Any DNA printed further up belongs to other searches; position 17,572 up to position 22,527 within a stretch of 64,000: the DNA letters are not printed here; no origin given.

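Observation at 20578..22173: Nineteen perfectly phased 84-bp repeats encode a ~530-residue helical stalk on a GT2/FrhB-like/pyruvyltransferase enzyme: a candidate expandable molecular ruler for glycan chain length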

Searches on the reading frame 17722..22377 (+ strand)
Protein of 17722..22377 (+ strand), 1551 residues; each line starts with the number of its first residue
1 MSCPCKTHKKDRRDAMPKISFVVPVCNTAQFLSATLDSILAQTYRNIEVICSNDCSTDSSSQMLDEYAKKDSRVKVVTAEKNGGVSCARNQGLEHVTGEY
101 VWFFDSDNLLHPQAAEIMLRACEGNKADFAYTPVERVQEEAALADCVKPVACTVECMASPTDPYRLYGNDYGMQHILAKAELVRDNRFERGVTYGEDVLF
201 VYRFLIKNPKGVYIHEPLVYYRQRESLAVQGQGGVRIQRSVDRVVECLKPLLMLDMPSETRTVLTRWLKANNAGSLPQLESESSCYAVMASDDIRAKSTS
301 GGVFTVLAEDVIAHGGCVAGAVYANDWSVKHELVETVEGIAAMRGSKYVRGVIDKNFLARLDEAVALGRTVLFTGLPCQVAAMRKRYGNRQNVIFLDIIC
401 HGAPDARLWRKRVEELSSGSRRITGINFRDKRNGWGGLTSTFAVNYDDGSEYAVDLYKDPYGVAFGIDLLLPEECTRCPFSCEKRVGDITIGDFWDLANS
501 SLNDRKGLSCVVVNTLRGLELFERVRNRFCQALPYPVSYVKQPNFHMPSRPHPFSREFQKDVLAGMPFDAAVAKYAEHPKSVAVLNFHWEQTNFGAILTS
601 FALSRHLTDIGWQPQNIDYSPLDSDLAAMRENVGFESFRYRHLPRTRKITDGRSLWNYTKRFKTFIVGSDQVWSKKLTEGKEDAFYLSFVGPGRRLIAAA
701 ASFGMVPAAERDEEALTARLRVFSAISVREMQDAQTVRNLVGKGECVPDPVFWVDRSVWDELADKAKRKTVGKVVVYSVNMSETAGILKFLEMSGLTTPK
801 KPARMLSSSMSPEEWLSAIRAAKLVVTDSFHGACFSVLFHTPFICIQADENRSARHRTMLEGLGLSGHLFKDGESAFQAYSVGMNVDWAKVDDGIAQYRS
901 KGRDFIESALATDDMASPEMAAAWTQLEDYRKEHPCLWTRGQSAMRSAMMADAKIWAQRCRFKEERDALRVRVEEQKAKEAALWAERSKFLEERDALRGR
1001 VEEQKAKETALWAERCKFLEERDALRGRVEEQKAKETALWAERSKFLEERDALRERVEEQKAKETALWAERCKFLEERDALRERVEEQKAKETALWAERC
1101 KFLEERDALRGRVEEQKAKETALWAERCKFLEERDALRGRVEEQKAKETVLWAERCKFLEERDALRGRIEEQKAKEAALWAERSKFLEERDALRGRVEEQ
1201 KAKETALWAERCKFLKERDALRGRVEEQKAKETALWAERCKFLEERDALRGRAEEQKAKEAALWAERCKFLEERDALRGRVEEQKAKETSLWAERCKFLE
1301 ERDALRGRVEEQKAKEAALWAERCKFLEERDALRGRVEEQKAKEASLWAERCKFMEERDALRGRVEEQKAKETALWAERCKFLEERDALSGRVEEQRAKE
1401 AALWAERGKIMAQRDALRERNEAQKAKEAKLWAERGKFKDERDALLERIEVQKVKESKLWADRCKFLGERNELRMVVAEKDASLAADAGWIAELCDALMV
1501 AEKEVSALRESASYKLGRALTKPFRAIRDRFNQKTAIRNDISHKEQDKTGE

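Call 7: search_protein_families(library=pfam, proteins=[window:17722-22377:+], max_evalue=0.01)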
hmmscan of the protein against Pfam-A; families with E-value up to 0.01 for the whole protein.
window:17722-22377:+ (1551 aa): 7 families
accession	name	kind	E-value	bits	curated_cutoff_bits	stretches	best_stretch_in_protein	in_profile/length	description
PF00535.33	Glycos_transf_2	-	2.8e-33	115.6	23.3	1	20-139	1-120/168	Glycosyl transferase family 2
PF04230.19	PS_pyruv_trans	-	3.6e-23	83.3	25.3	1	593-847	1-277/280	Polysaccharide pyruvyl transferase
PF04432.18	FrhB_FdhB_C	-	9e-18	65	23.3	1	369-527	2-138/150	Coenzyme F420 hydrogenase/dehydrogenase, beta subunit C terminus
PF13641.12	Glyco_tranf_2_3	-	2.1e-14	54.6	27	1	17-145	1-133/230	Glycosyltransferase like family 2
PF04422.18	FrhB_FdhB_N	-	6.5e-07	29.8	22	1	286-349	3-69/78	Coenzyme F420 hydrogenase/dehydrogenase, beta subunit N-term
PF13225.11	D27-like_C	-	2e-06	28.1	27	0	1362-1387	14-39/88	Beta-carotene isomerase D27-like, C-terminal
PF10111.15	Glyco_tranf_2_2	-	3.6e-06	27.1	27.3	1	22-120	3-104/276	Glycosyltransferase like family 2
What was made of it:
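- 17722..20577 (+): Catalytic head of the stalk protein. GT2 is at 17779-18138, FrhB-like at 18577-19302 and pyruvyltransferase at 19498-20262. Gene callers start the protein at 17767. Pfam scores of 115.6, 29.8 + 65.0 and 83.3 bits, all above the curated cut-offs (call 7).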

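Call 15: find_encoding_contigs(protein=window:17767-22377:+, flank=3000, max_places=4)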
Protein window:17767-22377:+ (1536 aa): 1 contig read that carries it; 1 place shown.
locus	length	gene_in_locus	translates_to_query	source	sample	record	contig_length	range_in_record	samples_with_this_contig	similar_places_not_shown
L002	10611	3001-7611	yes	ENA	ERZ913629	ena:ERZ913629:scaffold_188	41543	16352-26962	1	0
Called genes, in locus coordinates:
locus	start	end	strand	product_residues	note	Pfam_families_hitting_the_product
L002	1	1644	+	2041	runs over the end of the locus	PF00535:Glycos_transf_2, PF10111:Glyco_tranf_2_2 (weak), PF13641:Glyco_tranf_2_3 (weak), PF00535:Glycos_transf_2, PF10111:Glyco_tranf_2_2, PF01370:Epimerase, PF02776:TPP_enzyme_N, PF04230:PS_pyruv_trans, +3 more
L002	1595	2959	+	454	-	PF00535:Glycos_transf_2, PF10111:Glyco_tranf_2_2, PF13641:Glyco_tranf_2_3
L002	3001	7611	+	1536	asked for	PF00535:Glycos_transf_2, PF10111:Glyco_tranf_2_2 (weak), PF13641:Glyco_tranf_2_3, PF04432:FrhB_FdhB_C, PF04230:PS_pyruv_trans, PF13225:D27-like_C (faint)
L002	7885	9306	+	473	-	PF00535:Glycos_transf_2, PF10111:Glyco_tranf_2_2, PF13641:Glyco_tranf_2_3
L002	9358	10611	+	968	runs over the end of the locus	PF00535:Glycos_transf_2, PF10111:Glyco_tranf_2_2, PF13641:Glyco_tranf_2_3 (weak), PF04464:Glyphos_transf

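Call 19: find_related_loci(query=A1, collection=genome_contigs, flank=10000)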
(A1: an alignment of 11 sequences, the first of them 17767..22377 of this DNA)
Query A1 (1536 aa) in genome_contigs; peptide patterns used: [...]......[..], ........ (x = any residue, [..] = any of these).
207 stretches matched a pattern; 33 encode a relative of the query (tblastn E <= 1e-3); 33 distinct loci.
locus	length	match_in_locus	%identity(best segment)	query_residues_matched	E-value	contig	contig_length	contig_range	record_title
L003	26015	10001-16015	71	2-1518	0e+0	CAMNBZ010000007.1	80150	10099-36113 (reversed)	MAG: uncultured Verrucomicrobia bacterium isolate SRR1222429_bin.101_metaWRAP_v1.3_MAG genome assembly, contig: NODE.355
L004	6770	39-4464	35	1-896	2e-113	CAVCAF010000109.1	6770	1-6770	Azospirillum sp. 51_20 isolate H07660-L1_cleanbin_000021 genome assembly, contig: Spades_H07660-L1_contig_5512, whole ge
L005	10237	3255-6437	33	256-895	2e-95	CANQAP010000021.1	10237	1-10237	MAG: uncultured Lachnospiraceae bacterium isolate Lapin-002__bin87 genome assembly, contig: Lapin-002__NODE_8685_length_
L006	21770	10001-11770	35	270-857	9e-112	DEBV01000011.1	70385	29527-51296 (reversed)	MAG TPA_asm: Alphaproteobacteria bacterium UBA2947 UBA2947_contig_3533, whole genome shotgun sequence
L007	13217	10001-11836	30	278-898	3e-80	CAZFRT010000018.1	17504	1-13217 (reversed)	MAG TPA_asm: uncultured Azospirillum sp. isolate SRP199465_co1_102 genome assembly, contig: NODE_8911_length_17504_cov_5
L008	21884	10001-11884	30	270-896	9e-80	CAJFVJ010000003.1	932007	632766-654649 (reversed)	Candidatus Adamsella avium isolate Chicken_20_mag_183 genome assembly, contig: MAGpy_11413_20_idba_bin_183_fascaffold_15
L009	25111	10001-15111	31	1-895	3e-73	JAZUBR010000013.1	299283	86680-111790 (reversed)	MAG: Candidatus Gastranaerophilaceae bacterium isolate T1900045317_YK20190006.MAGScoT_cleanbin_000005 SGB_6309_k141_5131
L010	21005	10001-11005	33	565-897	6e-57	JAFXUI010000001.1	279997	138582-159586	MAG: Alphaproteobacteria bacterium isolate RGIG6753 Sheep_Rumen-3__c249916, whole genome shotgun sequence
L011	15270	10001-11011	34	565-899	2e-55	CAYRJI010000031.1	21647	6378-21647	MAG TPA_asm: uncultured Akkermansia sp. isolate SRP314395_co1_121 genome assembly, contig: NODE_2061_length_21647_cov_64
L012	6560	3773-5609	31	280-899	4e-77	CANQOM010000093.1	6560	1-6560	MAG: Candidatus Gastranaerophilales bacterium isolate Lapin-033__bin35 genome assembly, contig: Lapin-033__NODE_9632_len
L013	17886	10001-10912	34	265-561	8e-41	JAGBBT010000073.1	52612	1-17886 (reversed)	MAG: Treponema sp. isolate RGIG8974 Water_deer_Rectum-2__c352861, whole genome shotgun sequence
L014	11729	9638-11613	36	272-840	6e-40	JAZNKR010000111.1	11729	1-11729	MAG: Bacteroidaceae bacterium isolate T1900044674_TS20190140.MAGScoT_cleanbin_000017 SGB_1621_k141_2931158, whole genome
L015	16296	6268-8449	36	271-897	3e-36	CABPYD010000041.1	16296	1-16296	MAG TPA_asm: uncultured Odoribacter sp. isolate MGYG-HGUT-00343 genome assembly, contig: GUT_GENOME007443_41, whole geno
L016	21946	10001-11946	32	265-854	1e-33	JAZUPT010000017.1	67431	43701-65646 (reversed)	MAG: Candidatus Spyradenecus sp. isolate T1900044864_TS20190330.MAGScoT_cleanbin_000010 SGB_3119_k141_944589, whole geno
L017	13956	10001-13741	32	268-896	7e-29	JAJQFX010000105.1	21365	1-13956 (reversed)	MAG: Clostridiales bacterium isolate MO.B6_11 NODE_485_length_21365_cov_15.309667, whole genome shotgun sequence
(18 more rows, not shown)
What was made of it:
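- Tried and rejected: The GTDB genome scan found one species representative (L003, 71%; call 19).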

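Call 22: list_cluster_members(proteins=[P0001, P0002, P0008, window:17767-22377:+, window:41338-42885:-, window:8763-10217:+])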
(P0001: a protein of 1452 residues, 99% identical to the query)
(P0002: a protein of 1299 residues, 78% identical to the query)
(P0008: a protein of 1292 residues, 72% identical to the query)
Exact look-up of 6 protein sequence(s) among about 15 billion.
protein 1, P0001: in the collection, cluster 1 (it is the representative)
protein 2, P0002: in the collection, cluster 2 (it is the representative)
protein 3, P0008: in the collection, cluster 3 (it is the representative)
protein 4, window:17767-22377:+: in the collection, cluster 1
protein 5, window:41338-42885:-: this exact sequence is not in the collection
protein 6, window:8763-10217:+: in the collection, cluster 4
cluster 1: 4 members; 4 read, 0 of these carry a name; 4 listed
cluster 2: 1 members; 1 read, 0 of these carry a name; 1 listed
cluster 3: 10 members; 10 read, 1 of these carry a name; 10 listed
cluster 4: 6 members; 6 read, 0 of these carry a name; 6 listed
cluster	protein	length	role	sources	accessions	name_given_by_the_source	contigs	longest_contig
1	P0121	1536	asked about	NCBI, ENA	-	-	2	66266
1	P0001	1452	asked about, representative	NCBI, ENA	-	-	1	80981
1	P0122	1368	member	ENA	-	-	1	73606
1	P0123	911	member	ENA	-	-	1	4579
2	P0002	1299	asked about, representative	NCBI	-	-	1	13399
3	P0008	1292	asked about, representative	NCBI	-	-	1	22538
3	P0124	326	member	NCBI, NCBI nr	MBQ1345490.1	MAG: glycosyltransferase family 2 protein, partial [Kiritimatiellae bacterium] | glycosyltransferase family 2 protein [Kiritimatiellia bacterium]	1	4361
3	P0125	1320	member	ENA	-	-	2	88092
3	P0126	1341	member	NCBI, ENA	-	-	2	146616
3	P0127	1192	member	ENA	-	-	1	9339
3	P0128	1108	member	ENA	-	-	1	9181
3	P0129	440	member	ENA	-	-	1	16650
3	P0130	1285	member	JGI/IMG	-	-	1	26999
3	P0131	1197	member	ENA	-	-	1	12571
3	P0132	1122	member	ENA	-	-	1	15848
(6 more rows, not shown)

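Call 73: find_related_loci(query=A1, collection=metagenome_contigs, flank=6000)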
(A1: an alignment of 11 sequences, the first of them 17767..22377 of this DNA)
Query A1 (1536 aa) in metagenome_contigs; peptide patterns used: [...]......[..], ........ (x = any residue, [..] = any of these).
410 stretches matched a pattern; 188 encode a relative of the query (tblastn E <= 1e-3); the best 80 are kept; 80 distinct loci.
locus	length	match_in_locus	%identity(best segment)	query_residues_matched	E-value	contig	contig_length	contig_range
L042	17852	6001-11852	71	2-1516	0e+0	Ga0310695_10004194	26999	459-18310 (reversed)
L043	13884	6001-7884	30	270-896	7e-79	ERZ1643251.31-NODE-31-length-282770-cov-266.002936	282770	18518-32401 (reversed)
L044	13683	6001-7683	31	280-855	8e-75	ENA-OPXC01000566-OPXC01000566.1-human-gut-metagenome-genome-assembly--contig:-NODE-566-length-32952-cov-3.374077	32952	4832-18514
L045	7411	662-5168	30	1-901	2e-72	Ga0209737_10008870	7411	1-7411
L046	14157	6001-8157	28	271-896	7e-62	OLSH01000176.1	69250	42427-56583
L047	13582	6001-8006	36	271-852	3e-44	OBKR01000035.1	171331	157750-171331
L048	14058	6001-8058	24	271-902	6e-42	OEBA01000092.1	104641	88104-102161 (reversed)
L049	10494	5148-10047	39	3-895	1e-40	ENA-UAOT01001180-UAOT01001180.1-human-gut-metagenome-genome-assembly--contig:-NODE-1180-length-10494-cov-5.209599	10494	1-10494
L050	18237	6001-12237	39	2-895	2e-40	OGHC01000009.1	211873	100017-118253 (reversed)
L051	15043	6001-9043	38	272-895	3e-40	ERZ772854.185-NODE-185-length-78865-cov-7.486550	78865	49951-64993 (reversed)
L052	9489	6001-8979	36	272-896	3e-40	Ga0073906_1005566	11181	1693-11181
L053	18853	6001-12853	37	3-896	4e-39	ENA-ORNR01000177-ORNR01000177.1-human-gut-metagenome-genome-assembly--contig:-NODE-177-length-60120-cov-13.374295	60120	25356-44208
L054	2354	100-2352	38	2-860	6e-40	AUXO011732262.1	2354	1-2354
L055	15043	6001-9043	39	272-895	1e-38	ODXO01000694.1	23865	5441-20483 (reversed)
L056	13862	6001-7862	33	270-831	1e-37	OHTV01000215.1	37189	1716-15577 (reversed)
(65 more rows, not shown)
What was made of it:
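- Tried and rejected: The JGI metagenome scan found one close relative, identical to P0130 (call 73).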
